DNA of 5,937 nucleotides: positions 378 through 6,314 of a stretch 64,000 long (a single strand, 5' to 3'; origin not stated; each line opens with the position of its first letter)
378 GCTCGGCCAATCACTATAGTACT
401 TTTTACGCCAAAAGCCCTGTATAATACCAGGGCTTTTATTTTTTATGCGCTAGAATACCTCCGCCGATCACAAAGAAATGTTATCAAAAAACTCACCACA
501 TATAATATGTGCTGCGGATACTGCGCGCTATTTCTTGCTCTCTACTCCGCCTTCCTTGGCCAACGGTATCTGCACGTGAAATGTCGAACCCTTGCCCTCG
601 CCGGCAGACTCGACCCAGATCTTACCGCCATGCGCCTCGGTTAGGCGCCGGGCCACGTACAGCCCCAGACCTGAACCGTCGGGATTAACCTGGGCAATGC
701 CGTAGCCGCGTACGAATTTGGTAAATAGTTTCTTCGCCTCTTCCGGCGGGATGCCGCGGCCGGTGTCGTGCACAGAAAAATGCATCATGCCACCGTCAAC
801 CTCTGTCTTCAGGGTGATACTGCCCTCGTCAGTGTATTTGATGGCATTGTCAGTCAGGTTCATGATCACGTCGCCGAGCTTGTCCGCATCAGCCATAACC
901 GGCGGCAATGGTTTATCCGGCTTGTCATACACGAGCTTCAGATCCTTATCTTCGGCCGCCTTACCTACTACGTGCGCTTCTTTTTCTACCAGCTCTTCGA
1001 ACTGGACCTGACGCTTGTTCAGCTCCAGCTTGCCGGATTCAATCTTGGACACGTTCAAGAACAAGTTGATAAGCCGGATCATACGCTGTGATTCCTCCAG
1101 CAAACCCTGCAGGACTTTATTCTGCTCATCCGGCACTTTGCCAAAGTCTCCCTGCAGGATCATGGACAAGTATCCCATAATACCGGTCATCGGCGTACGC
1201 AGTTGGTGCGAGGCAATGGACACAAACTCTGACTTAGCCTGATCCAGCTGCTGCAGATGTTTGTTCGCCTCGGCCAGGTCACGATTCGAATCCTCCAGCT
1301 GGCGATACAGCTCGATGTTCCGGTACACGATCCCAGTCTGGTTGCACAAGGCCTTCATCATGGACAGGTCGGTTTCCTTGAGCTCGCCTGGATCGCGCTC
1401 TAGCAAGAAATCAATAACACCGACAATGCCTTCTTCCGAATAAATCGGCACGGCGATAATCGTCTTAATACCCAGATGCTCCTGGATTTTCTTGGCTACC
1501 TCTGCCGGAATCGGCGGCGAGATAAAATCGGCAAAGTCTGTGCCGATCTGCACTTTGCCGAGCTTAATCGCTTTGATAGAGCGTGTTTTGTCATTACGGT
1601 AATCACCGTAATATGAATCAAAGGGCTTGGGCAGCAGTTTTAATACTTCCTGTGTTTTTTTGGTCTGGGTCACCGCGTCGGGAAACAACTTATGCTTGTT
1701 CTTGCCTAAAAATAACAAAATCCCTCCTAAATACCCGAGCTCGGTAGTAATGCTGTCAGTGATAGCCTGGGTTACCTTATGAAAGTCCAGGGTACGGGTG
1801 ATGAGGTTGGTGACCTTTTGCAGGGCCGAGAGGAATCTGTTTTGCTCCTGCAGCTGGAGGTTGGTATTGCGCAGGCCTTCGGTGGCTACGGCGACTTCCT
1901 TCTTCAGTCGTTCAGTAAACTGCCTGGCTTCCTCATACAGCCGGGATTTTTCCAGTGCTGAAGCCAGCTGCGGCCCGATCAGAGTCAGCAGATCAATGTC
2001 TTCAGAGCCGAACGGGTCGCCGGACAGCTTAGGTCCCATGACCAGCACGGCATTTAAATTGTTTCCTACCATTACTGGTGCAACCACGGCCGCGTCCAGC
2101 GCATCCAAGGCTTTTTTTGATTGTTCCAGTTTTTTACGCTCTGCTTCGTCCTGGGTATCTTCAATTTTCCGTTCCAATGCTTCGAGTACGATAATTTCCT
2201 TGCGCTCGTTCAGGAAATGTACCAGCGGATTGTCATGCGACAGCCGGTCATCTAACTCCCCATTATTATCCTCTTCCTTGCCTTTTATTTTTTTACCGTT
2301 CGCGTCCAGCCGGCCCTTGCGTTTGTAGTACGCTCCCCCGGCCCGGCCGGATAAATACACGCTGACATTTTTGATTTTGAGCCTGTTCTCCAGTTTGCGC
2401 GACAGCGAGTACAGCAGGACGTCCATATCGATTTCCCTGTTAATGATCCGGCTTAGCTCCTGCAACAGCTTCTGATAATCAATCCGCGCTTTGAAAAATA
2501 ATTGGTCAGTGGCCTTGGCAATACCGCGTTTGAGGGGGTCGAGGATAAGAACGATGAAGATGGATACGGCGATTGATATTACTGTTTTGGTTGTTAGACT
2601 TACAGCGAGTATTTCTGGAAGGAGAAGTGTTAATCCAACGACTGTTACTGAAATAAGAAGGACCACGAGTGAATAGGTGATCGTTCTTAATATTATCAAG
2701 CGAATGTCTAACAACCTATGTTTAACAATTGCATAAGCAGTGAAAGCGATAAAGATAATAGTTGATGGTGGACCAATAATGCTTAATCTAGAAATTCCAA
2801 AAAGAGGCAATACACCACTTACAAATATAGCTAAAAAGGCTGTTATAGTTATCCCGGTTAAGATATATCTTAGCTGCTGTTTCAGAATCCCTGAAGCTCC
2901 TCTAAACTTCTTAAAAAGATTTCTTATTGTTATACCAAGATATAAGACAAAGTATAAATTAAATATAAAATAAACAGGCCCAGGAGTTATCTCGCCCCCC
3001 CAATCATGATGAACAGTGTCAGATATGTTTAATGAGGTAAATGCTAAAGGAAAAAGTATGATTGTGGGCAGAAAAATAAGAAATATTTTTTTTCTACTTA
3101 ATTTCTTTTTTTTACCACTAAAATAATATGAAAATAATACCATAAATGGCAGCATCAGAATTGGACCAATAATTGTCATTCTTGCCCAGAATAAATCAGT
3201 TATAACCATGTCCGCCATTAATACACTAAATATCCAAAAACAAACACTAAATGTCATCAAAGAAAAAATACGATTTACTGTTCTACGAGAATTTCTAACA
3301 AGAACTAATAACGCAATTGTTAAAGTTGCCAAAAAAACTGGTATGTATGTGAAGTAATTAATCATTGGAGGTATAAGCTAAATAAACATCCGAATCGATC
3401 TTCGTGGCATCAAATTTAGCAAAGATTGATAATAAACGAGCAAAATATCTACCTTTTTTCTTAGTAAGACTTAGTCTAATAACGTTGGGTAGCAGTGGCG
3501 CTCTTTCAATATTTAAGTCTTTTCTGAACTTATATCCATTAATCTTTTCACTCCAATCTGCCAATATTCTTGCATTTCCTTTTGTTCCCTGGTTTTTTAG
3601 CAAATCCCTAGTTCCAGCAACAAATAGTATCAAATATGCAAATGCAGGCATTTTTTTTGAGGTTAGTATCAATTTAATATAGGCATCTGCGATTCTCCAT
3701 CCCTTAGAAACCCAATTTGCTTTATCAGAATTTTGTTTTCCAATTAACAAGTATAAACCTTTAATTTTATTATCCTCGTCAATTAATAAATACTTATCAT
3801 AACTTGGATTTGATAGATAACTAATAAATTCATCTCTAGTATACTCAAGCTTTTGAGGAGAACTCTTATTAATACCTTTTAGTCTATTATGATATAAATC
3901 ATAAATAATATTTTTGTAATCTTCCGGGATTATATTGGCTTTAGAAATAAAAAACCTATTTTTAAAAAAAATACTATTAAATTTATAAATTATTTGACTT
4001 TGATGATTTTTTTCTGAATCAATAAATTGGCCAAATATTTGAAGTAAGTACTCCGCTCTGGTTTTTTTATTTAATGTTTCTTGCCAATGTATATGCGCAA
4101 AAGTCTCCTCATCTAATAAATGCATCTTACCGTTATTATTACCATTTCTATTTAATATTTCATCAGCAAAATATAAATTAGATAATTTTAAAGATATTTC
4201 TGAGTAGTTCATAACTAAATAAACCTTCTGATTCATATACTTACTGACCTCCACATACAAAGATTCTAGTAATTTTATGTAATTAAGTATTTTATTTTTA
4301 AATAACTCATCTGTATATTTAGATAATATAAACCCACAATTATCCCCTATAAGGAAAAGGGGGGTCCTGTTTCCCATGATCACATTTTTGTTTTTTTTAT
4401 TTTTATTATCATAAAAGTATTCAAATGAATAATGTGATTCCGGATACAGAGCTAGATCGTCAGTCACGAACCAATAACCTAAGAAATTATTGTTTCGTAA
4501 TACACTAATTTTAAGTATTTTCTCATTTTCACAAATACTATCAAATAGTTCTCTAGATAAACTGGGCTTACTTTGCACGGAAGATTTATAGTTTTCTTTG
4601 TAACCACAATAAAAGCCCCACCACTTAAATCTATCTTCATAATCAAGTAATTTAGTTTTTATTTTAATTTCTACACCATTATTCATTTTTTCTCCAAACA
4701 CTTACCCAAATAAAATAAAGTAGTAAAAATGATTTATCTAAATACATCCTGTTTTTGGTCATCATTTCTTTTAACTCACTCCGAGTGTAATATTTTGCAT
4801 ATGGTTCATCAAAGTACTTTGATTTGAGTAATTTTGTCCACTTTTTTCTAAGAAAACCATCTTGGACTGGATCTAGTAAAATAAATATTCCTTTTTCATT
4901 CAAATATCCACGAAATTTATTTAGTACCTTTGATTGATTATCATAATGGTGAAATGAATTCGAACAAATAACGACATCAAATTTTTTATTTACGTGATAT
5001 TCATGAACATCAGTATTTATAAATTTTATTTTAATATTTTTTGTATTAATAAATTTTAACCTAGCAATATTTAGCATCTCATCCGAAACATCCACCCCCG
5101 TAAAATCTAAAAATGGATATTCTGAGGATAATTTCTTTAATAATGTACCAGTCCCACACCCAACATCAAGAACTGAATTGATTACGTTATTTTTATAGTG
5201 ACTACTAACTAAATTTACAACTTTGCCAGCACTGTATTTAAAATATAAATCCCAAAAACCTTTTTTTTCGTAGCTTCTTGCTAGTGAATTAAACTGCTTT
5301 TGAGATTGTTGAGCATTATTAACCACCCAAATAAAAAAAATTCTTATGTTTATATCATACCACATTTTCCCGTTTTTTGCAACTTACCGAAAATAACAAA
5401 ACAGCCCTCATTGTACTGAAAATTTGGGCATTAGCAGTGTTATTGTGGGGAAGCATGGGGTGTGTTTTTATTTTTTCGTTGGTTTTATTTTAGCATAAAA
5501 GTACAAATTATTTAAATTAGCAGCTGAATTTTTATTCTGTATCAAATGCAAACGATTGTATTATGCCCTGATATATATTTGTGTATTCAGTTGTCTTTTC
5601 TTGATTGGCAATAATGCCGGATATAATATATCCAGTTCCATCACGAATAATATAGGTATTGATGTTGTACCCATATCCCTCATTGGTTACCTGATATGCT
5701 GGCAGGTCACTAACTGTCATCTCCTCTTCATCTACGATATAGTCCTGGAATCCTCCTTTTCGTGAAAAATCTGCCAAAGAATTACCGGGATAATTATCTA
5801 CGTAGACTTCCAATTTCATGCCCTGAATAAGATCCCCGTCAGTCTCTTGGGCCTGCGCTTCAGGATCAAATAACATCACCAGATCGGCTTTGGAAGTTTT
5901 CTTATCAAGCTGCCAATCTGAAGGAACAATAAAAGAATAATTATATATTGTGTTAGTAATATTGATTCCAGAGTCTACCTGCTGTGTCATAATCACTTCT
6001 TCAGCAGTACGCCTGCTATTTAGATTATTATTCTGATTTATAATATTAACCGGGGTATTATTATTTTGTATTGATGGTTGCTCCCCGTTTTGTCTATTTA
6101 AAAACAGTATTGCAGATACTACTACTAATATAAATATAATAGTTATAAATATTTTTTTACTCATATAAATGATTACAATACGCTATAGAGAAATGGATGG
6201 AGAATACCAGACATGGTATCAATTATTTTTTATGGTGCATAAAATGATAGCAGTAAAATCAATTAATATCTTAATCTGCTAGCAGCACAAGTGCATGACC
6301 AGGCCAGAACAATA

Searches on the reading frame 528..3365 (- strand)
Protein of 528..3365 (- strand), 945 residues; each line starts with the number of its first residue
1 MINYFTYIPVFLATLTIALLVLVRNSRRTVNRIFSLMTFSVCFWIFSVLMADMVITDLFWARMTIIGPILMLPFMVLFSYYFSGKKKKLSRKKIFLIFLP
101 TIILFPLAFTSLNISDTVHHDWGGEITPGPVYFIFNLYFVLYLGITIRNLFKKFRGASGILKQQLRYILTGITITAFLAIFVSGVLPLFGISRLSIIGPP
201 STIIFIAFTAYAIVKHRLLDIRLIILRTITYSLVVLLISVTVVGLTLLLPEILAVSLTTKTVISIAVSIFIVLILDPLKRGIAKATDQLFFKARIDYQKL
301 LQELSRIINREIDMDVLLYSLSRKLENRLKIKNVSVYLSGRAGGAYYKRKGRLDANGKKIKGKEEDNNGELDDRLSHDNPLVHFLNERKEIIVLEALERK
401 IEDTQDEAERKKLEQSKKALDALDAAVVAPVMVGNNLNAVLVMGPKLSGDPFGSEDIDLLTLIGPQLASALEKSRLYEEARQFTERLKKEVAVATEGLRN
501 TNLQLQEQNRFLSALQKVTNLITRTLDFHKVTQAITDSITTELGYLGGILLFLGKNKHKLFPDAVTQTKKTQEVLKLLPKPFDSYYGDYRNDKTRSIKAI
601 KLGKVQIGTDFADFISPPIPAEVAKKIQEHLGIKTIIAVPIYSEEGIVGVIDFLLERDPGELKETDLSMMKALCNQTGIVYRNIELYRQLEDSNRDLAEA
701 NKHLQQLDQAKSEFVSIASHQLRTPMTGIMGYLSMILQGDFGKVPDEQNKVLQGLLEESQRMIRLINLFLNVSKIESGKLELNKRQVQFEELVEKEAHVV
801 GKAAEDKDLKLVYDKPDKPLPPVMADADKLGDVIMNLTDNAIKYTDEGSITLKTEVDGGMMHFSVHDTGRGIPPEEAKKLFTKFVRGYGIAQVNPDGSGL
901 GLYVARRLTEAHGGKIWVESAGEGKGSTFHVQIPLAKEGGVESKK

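Call 89: find_encoding_contigs(protein=window:528-3365:-, flank=10000, max_places=3)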
Protein window:528-3365:- (945 aa): no gene with exactly this product is on record in the collection.

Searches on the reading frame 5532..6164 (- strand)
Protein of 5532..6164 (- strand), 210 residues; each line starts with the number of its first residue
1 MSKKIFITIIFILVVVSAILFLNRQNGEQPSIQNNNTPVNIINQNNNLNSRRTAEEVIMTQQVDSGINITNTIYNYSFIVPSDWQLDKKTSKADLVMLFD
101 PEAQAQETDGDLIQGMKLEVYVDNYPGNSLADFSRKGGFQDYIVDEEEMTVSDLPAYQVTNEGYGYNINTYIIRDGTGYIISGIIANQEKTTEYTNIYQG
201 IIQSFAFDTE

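Call 92: find_encoding_contigs(protein=window:5532-6164:-, flank=10000, max_places=3)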
Protein window:5532-6164:- (210 aa): 2 contigs read that carry it; 2 places shown.
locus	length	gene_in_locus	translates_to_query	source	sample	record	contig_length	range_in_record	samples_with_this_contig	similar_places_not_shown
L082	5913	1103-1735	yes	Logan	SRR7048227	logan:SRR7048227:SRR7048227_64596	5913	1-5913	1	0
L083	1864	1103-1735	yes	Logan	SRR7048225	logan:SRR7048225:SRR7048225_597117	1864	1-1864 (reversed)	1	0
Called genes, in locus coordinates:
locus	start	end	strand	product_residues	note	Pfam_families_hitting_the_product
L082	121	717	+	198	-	-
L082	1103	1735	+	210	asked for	-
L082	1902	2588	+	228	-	PF01209:Ubie_methyltran, PF00891:Methyltransf_2, PF05401:NodS, PF13489:Methyltransf_23, PF05175:MTS, PF13649:Methyltransf_25, PF13847:Methyltransf_31, PF08241:Methyltransf_11, +3 more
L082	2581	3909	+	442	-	-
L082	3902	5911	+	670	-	?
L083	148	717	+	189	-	-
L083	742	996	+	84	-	-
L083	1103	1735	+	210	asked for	-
